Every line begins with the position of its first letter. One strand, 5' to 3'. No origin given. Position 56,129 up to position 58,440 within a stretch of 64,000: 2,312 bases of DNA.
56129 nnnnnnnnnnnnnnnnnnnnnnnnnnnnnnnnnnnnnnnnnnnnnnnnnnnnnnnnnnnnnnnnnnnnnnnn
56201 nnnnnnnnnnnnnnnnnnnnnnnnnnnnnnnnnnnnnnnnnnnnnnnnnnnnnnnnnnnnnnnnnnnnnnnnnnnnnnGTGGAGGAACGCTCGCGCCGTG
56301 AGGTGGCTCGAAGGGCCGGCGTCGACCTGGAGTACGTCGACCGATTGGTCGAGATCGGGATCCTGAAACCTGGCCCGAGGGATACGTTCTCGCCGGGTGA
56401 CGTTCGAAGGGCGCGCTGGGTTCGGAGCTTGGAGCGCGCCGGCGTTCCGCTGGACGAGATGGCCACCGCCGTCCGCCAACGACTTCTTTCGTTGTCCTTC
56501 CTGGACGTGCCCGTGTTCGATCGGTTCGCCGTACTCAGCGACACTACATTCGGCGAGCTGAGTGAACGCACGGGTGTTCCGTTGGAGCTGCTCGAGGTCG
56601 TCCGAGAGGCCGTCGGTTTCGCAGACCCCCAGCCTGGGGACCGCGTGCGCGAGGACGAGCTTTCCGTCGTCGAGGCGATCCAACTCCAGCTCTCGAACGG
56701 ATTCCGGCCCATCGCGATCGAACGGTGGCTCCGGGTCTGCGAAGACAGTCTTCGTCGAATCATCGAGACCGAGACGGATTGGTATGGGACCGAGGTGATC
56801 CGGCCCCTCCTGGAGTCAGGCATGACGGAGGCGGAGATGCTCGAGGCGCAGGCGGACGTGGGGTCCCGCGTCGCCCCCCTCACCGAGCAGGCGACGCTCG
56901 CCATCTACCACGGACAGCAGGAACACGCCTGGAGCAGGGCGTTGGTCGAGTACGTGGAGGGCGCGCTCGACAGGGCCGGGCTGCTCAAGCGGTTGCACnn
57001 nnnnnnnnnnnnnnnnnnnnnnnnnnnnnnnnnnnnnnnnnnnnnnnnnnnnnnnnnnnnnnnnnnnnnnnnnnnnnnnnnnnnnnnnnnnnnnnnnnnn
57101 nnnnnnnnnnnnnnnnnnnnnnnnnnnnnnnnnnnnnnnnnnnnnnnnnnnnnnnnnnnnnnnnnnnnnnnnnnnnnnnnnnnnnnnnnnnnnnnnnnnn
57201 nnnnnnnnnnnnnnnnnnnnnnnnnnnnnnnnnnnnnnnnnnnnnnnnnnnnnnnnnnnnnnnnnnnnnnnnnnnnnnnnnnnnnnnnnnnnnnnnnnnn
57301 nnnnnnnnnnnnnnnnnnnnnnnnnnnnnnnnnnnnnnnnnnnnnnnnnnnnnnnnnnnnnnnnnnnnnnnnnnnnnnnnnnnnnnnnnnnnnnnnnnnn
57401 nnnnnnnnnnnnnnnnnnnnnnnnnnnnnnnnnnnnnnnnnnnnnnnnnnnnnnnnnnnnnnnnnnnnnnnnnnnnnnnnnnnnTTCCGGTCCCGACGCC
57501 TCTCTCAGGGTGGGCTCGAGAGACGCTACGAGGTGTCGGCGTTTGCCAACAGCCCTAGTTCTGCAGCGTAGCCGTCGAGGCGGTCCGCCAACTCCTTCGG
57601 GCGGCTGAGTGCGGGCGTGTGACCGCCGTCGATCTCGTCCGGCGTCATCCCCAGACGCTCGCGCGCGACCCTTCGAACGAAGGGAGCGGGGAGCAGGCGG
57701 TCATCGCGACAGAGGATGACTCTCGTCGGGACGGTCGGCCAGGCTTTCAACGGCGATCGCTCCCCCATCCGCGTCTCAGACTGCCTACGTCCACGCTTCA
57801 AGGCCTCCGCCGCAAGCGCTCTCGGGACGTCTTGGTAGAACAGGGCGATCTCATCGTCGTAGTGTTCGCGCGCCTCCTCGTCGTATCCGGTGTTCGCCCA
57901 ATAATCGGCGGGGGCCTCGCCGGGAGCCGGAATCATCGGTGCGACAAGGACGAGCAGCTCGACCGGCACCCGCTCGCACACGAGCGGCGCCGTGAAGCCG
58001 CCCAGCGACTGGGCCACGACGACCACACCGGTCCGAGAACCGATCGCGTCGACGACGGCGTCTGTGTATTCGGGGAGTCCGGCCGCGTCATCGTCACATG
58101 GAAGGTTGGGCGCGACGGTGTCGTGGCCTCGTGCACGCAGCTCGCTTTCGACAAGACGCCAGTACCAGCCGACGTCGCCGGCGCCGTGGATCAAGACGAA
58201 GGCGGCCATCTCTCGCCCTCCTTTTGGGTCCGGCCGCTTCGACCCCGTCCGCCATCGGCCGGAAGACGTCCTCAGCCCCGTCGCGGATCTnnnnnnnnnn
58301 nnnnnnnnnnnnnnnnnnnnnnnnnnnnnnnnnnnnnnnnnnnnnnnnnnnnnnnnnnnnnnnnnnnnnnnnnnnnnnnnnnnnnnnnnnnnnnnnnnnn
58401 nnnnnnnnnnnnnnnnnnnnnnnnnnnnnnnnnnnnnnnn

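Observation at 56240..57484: Adenylyl cyclase with a DNA-binding-like (MerR-type HTH) N-terminus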

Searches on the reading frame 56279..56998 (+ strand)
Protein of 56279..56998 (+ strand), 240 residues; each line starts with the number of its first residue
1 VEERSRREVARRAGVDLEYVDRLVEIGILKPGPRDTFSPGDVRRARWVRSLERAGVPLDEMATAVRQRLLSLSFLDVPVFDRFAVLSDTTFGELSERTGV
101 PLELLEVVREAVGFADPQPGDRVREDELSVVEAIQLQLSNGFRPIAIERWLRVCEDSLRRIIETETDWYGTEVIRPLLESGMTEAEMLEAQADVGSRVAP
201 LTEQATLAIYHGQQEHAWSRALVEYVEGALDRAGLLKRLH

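Call 19: search_protein_representatives(protein=window:56279-56998:+)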
Query: 240 residues. Proteins with E-value up to 0.001 (for the whole library): 1112; up to 1e-10: 583; up to 1e-30: 136. The best 150 are listed.
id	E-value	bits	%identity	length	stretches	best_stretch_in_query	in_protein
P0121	4.2e-97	340.6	74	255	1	1-220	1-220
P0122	2.1e-77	276.2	62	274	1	16-237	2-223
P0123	3.5e-77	275.5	57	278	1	2-240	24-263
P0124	3.5e-71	255.8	57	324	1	4-239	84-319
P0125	4.3e-71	255.5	54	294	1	3-239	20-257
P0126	1.4e-70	253.8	54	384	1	8-239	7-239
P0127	1.4e-67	244.0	52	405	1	1-238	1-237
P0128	3.7e-67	242.6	63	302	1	17-212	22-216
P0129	2.9e-66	239.7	53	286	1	5-238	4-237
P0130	1.0e-64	234.6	52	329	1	7-230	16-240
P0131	8.7e-62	225.1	62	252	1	3-179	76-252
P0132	9.6e-60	218.4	48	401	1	8-239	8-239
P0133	1.1e-59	218.2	51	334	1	6-215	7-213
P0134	1.2e-59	218.0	49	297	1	5-239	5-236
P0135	1.3e-59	218.0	47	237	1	3-238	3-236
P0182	5.6e-42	160.3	44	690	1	5-193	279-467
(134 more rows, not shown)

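Call 38: predict_structure(alignment_id=A3)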
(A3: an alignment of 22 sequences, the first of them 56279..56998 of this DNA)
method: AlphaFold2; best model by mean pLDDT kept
length: 240 residues; sequences in the alignment: 22
mean_pLDDT: 91.4   pTM: 0.79
mean pLDDT of the five models: 91.4, 91.3, 90.9, 89.3, 89.1
residues with pLDDT >= 90: 170; 70-90: 65; 50-70: 4; < 50: 1
segments of 3 or more residues with pLDDT < 50: none
pLDDT, mean of each block of 10 residues (from residue 1): 86 95 96 91 94 93 91 85 89 97 96 91 94 96 97 95 92 89 85 87 95 96 91 75
secondary structure, 60 per line:
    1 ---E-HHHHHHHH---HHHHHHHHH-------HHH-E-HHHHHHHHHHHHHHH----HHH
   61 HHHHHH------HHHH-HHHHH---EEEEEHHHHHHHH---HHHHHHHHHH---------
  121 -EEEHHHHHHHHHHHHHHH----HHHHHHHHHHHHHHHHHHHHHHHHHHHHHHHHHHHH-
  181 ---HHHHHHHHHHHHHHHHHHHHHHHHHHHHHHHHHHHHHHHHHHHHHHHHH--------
elements in order: H6-13 H17-25 H39-53 H58-66 H73-76 H78-82 E86-90 H91-98 H102-111 E122-124 H125-139 H144-179 H184-232
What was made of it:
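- It is modelled with pLDDT 91-96 inside a 240-residue unit with pTM 0.79 (call 38). The segment is modelled confidently together with the rest of the regulatory domain (call 38). Confident modelling of the segment together with repeat 2 suggests an intramolecular role (call 38).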

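Call 52: search_solved_structures(query=A3, max_evalue=0.01, show_alignments=2)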
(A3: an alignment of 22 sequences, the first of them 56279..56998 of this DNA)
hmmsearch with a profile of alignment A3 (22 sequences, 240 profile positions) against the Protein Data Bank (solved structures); distinct sequences matched with E-value up to 0.01: 4.
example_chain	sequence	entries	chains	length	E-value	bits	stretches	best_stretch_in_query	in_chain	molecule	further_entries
2ev1_A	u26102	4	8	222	5.4e-09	38.8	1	92-219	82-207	Hypothetical protein Rv1264/MT1302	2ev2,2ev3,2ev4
1y10_A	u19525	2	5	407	1.3e-08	37.5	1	92-218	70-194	Hypothetical protein Rv1264/MT1302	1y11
5crl_A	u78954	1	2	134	0.0002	23.8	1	6-65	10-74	Mercuric resistance operon regulatory protein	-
5ydc_A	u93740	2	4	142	0.0013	21.2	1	3-57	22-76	Uncharacterized HTH-type transcriptional regulator Rv1828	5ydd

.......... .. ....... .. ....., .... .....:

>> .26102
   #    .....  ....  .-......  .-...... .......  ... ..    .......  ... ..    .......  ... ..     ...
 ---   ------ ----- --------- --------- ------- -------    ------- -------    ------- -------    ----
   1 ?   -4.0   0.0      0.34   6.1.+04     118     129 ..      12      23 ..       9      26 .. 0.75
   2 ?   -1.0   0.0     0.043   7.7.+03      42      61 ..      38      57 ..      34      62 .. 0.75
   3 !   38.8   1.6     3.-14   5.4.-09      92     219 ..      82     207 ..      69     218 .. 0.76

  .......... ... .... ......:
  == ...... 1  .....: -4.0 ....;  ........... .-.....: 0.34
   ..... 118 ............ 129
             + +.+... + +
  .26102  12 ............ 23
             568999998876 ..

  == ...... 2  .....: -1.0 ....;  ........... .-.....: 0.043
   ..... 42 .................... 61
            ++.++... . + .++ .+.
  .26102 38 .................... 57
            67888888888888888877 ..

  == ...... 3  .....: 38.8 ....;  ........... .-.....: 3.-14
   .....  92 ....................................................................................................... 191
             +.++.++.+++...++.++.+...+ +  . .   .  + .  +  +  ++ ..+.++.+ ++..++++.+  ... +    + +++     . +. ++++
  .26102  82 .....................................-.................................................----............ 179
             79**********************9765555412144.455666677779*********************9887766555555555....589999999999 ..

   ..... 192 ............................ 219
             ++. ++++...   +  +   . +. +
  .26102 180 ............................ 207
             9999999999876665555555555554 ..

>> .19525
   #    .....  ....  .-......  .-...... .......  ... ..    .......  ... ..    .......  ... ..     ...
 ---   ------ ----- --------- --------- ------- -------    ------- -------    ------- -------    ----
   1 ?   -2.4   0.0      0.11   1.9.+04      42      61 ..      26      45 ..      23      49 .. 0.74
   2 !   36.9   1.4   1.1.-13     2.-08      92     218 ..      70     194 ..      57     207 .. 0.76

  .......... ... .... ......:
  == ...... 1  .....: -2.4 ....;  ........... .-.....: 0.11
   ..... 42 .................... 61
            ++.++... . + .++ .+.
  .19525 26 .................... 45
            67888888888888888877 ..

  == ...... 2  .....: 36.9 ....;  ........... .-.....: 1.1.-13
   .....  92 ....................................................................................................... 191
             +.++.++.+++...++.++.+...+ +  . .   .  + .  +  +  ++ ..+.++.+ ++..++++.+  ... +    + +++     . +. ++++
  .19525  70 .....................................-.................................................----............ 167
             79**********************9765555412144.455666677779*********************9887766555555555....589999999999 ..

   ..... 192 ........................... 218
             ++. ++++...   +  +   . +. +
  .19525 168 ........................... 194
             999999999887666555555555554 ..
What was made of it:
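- On Rv1264-type cyclases (Ad_Cy_reg + cyclase): Profile to 2ev1 E = 5e-9 (call 52).
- Closest known: Rv1264 of Mycobacterium tuberculosis. Different: It keeps only the equivalent of helices 3-4 (call 52, a weak alignment).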

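Call 58: fold_search(model_id=the predicted structure, library=pdb)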
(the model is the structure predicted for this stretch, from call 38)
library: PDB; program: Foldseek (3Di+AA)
matches with E <= 10: 183; with E <= 0.001: 10
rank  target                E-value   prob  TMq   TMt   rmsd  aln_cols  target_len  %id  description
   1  1y10_D                5.8e-06  1.00  0.52  0.36   8.7       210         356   23  Mycobacterial adenylyl cyclase Rv1264, holoenzyme, inhibited state (released 2005-05-24)
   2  1y10_C                7.6e-06  1.00  0.50  0.35   9.2       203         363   23  Mycobacterial adenylyl cyclase Rv1264, holoenzyme, inhibited state (released 2005-05-24)
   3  1y10_A                1.6e-05  1.00  0.52  0.36   9.2       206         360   24  Mycobacterial adenylyl cyclase Rv1264, holoenzyme, inhibited state (released 2005-05-24)
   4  2ev2_A                4.2e-05  1.00  0.44  0.55   8.9       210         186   24  Structure of Rv1264N, the regulatory domain of the mycobacterial adenylyl cylcase Rv1264, at pH 8.5 (released 2006-11-07)
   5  1y10_B                8.9e-05  1.00  0.50  0.36   8.9       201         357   24  Mycobacterial adenylyl cyclase Rv1264, holoenzyme, inhibited state (released 2005-05-24)
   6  1y11                  9.4e-05  1.00  0.46  0.32   8.9       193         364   25  Mycobacterial adenylyl cyclase Rv1264, holoenzyme, active state (released 2005-05-24)
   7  2ev3_A                1.0e-04  1.00  0.46  0.57   8.7       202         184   25  Structure of Rv1264N, the regulatory domain of the mycobacterial adenylyl cylcase Rv1264, at pH 5.3 (released 2006-11-07)
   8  2ev2_B                1.8e-04  1.00  0.47  0.59   9.2       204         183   24  Structure of Rv1264N, the regulatory domain of the mycobacterial adenylyl cylcase Rv1264, at pH 8.5 (released 2006-11-07)
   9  2ev1_B                2.0e-04  1.00  0.47  0.59   9.3       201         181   23  Structure of Rv1264N, the regulatory domain of the mycobacterial adenylyl cylcase Rv1264, at pH 6.0 (released 2006-11-07)
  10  2ev1_A                6.1e-04  1.00  0.48  0.60   8.3       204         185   20  Structure of Rv1264N, the regulatory domain of the mycobacterial adenylyl cylcase Rv1264, at pH 6.0 (released 2006-11-07)
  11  5ydd_B                1.7e-02  0.99  0.25  0.47  14.8       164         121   17  Crystal structure of C-terminal domain of Rv1828 from Mycobacterium tuberculosis (released 2018-09-19)
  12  5ydc_A                2.0e-02  0.99  0.24  0.46  14.4       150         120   20  Crystal structure of mercury soaked C-terminal domain of Rv1828 from Mycobacterium tuberculosis (released 2018-09-19)
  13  5ydc_B                5.1e-02  0.98  0.25  0.48  13.9       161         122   18  Crystal structure of mercury soaked C-terminal domain of Rv1828 from Mycobacterium tuberculosis (released 2018-09-19)
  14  3d6y_A                6.3e-02  0.97  0.25  0.22  11.9       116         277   21  Crystal structure of R275E mutant of BMRR bound to DNA and berberine (released 2008-08-26)
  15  5crl_A                6.3e-02  0.97  0.24  0.48  15.0       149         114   21  Crystal Structure of the Transcription Activator Tn501 MerR in Complex with Mercury (II) (released 2016-09-07)
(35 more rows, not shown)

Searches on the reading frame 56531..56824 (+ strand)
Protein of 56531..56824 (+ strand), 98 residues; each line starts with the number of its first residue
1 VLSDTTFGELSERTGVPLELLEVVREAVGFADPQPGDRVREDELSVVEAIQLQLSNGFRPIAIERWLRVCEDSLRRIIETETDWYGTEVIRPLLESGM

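Call 64: search_solved_structures(query=A4, max_evalue=10, show_alignments=0)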
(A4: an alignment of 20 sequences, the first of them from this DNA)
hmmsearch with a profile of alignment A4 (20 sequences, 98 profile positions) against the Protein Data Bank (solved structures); distinct sequences matched with E-value up to 10: 12.
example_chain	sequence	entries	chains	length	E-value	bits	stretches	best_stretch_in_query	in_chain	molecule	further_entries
2ev1_A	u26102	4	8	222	1.2e-08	38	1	8-92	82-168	Hypothetical protein Rv1264/MT1302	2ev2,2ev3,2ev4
1y10_A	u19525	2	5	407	3.3e-08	36.6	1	8-92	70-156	Hypothetical protein Rv1264/MT1302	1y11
1gd2_E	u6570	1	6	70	0.49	13.6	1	26-75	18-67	TRANSCRIPTION FACTOR PAP1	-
5d7g_B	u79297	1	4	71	0.82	12.9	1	54-89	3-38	Autophagy-related protein 16-1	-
3ab7_A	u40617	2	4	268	0.93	12.7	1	17-70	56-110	Putative uncharacterized protein TTHA0350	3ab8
2qwt_A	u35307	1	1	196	1.2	12.4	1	36-87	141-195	Transcriptional regulator, TetR family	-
2x6n_A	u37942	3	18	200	1.2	12.3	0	2-34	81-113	INTEGRASE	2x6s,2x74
4tq0_B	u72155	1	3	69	1.4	12.2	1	55-89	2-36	Autophagy-related protein 16-1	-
2x78_A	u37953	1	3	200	1.4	12.1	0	2-31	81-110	INTEGRASE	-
8fbi_A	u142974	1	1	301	1.9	11.7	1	5-83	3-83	KWOCA_39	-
21ty_A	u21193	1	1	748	3.4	10.9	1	48-80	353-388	Free fatty acid receptor 2,human free fatty acid receptor 2 (FFA2) fused with de novo desi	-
9uvy_A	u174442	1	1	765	4.3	10.5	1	48-80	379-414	Vasopressin V2 receptor,ARK1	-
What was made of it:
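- Tried and rejected: The repeat-2 profile against PDB gave no direct MerR hit, only Rv1264 (call 64).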

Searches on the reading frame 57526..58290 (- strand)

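Call 66: search_protein_families(library=pfam, proteins=[window:57526-58290:-], max_evalue=0.0001)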
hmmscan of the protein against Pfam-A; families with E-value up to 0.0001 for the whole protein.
window:57526-58290:- (254 aa): 1 family
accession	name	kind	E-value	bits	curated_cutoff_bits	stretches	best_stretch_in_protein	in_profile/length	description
PF12697.13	Abhydrolase_6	-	3.5e-23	83.8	26.3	1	31-236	1-216/217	Alpha/beta hydrolase family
